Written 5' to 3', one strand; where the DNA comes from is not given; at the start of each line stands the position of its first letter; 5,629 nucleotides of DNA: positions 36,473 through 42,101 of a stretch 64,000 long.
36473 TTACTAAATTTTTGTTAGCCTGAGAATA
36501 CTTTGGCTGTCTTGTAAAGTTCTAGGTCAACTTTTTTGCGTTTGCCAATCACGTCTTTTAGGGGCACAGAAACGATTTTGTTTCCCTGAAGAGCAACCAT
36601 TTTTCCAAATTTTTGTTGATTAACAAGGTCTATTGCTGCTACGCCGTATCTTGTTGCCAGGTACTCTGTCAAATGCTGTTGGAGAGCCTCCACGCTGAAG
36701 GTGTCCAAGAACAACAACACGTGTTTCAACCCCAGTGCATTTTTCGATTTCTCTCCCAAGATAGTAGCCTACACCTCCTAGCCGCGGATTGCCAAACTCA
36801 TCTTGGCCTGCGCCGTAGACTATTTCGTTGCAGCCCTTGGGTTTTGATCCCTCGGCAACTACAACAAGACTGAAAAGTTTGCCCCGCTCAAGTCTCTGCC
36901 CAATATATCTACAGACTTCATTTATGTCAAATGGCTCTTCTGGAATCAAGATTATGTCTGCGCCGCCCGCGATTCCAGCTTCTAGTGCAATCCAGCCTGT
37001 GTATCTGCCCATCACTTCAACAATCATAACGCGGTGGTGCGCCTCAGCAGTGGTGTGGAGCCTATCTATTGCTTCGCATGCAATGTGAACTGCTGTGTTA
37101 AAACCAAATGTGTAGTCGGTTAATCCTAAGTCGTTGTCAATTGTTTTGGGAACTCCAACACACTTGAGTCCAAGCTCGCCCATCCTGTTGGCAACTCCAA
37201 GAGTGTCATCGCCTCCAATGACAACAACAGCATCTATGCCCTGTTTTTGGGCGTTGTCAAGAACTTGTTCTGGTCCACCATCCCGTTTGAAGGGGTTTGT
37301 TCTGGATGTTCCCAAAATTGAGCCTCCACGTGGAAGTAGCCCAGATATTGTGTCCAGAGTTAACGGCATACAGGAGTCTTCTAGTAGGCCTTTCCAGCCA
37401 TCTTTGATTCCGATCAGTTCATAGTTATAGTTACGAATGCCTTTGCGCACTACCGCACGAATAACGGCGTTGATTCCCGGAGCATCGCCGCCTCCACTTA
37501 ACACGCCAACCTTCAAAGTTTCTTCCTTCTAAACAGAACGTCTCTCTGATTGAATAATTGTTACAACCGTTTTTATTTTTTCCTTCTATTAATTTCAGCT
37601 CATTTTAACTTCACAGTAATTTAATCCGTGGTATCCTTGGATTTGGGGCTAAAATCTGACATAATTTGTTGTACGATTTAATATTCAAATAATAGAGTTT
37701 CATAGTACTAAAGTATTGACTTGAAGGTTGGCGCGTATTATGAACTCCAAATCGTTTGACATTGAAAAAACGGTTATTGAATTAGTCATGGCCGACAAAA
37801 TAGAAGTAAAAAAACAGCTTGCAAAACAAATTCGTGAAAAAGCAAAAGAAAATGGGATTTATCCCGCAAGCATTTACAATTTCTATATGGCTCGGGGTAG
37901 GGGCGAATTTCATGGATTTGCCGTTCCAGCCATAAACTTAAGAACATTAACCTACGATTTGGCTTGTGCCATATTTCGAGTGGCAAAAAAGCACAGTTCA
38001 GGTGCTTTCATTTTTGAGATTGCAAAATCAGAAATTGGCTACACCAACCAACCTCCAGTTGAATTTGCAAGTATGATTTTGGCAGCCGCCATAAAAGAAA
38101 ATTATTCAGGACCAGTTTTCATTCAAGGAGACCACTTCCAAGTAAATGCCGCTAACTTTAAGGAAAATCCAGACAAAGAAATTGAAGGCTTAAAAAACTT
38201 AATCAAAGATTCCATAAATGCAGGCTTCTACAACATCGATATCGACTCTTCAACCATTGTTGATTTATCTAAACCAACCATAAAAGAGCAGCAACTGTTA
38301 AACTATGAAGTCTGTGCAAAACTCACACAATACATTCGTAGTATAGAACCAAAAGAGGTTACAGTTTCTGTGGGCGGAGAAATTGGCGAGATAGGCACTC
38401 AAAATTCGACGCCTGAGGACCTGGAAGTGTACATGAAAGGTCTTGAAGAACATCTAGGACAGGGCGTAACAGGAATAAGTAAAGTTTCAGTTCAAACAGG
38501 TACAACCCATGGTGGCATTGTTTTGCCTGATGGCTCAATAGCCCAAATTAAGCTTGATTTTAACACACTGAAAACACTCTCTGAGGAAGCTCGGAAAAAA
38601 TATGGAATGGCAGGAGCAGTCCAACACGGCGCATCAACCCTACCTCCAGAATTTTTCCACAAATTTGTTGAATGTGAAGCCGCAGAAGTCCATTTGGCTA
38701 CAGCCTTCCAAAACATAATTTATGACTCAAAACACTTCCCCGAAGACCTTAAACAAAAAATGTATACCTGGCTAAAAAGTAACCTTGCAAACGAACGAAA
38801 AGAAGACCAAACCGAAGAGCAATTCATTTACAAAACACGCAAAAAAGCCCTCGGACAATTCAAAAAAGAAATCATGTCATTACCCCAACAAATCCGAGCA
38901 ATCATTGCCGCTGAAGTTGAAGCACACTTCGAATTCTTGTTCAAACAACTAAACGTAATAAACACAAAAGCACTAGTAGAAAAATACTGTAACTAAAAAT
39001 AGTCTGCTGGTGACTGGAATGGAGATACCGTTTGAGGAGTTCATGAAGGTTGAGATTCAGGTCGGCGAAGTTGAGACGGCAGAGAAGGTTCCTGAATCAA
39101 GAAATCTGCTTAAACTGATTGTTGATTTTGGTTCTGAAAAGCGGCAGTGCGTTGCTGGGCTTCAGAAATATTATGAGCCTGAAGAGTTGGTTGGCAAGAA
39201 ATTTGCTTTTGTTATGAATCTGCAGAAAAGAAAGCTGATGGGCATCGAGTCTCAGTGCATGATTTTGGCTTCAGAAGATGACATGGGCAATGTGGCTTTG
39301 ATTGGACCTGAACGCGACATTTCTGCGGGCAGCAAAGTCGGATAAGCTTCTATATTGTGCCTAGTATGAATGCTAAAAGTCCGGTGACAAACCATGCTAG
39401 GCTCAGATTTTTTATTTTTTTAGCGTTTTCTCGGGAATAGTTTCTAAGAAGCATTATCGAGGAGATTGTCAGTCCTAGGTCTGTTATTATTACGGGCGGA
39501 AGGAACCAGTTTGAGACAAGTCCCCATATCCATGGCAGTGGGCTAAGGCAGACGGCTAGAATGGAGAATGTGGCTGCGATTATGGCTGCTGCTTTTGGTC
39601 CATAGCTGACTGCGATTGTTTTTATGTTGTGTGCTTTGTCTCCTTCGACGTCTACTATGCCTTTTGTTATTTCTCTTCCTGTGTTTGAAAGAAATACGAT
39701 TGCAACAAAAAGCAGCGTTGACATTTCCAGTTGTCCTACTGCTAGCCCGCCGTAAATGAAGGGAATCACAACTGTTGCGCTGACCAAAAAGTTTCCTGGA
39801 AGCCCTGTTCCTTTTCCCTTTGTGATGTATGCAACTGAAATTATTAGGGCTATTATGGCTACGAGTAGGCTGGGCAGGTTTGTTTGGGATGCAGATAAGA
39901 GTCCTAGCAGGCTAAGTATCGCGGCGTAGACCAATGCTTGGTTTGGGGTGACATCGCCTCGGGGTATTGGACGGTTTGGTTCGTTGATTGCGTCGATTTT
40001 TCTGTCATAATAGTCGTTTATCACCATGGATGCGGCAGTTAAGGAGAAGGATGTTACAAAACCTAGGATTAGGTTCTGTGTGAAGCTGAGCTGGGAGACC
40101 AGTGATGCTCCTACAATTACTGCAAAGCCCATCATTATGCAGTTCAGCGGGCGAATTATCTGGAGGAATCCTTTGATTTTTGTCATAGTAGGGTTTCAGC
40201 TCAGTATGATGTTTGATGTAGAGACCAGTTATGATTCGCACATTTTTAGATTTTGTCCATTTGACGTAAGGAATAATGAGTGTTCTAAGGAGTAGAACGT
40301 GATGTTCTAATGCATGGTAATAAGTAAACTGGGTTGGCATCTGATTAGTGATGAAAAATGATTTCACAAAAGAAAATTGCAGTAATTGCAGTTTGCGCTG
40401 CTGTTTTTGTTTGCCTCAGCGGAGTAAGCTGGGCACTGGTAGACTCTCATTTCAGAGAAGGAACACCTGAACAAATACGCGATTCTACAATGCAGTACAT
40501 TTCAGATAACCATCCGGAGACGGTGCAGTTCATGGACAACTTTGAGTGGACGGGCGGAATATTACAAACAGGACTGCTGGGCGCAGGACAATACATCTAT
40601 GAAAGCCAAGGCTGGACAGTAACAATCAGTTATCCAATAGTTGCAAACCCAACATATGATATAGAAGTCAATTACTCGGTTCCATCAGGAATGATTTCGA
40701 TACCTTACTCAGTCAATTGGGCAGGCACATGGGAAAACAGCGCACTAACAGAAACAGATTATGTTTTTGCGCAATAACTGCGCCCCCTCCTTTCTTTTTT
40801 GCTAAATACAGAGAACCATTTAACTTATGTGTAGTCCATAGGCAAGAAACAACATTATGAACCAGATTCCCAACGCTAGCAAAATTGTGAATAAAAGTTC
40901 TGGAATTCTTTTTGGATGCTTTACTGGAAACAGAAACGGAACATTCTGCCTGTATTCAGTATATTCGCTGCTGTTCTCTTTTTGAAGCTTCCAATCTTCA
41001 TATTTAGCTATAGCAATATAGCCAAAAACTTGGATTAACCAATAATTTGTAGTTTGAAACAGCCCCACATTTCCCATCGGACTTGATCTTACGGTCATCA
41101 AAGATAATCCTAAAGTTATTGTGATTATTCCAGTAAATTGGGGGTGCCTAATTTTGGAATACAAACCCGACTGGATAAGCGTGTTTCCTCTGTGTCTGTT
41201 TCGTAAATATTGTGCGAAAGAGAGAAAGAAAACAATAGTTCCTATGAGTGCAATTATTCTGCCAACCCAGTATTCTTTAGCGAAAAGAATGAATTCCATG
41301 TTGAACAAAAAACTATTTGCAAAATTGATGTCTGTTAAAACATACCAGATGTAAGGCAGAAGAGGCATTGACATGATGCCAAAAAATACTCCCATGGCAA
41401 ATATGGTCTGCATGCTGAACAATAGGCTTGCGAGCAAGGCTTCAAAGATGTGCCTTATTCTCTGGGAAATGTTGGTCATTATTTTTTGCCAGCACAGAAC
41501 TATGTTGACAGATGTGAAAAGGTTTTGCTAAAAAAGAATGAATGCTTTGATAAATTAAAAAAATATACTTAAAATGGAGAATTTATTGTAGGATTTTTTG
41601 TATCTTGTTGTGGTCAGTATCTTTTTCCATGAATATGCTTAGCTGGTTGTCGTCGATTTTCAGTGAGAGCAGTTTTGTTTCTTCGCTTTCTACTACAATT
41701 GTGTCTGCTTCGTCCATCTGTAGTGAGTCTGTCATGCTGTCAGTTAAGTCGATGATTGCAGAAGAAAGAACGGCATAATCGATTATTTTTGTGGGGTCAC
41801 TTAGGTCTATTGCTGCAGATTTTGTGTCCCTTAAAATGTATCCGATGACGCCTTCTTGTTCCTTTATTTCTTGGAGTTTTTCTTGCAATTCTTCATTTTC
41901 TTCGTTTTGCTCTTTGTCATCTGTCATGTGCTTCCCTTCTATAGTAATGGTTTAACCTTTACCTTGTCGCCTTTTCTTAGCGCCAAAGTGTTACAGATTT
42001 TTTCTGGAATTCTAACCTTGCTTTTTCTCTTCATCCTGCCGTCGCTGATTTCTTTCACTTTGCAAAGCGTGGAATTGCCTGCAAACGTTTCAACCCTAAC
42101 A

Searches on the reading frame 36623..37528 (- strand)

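Call 70: search_protein_families(library=pfam, proteins=[window:36623-37528:-], max_evalue=0.001)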
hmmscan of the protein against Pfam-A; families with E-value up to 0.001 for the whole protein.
window:36623-37528:- (302 aa): 1 family
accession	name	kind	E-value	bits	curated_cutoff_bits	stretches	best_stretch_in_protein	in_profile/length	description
PF00365.25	PFK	-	4.4e-104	348.2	30.9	1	6-291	1-266/277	Phosphofructokinase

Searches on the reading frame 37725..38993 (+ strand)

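Call 71: search_protein_families(library=pfam, proteins=[window:37725-38993:+], max_evalue=0.001)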
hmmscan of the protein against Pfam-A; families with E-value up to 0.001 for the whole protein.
window:37725-38993:+ (423 aa): 2 families
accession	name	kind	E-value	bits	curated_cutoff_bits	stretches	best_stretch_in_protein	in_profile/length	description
PF01116.26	F_bP_aldolase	-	5.9e-17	62.5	25.5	1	63-351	13-255/277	Fructose-bisphosphate aldolase class-II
PF08013.17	GatZ_KbaZ-like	-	3.5e-05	23.1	26.7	1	105-224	55-176/420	D-tagatose-1,6-bisphosphate aldolase subunit GatZ/KbaZ-like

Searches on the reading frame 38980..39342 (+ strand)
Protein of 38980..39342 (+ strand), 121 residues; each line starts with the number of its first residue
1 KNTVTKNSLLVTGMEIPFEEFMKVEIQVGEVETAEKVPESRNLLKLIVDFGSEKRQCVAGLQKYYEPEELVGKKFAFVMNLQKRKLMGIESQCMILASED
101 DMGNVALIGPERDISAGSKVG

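Call 57: search_protein_families(library=pfam, proteins=[window:38980-39342:+], max_evalue=0.01)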
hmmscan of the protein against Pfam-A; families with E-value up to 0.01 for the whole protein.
window:38980-39342:+ (121 aa): 1 family
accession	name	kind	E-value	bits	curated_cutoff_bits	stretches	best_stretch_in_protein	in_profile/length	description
PF01588.26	tRNA_bind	-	3e-28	98.2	27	1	26-119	1-96/96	Putative tRNA binding domain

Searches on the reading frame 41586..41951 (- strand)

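Call 58: search_protein_families(library=pfam, proteins=[window:41586-41951:-], max_evalue=0.01)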
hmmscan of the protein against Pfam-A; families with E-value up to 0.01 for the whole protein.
window:41586-41951:- (122 aa): 1 family
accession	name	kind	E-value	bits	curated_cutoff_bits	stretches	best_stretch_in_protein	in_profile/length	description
PF16672.11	LAMTOR5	-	0.00097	19.6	27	1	20-99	3-79/88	Ragulator complex protein LAMTOR5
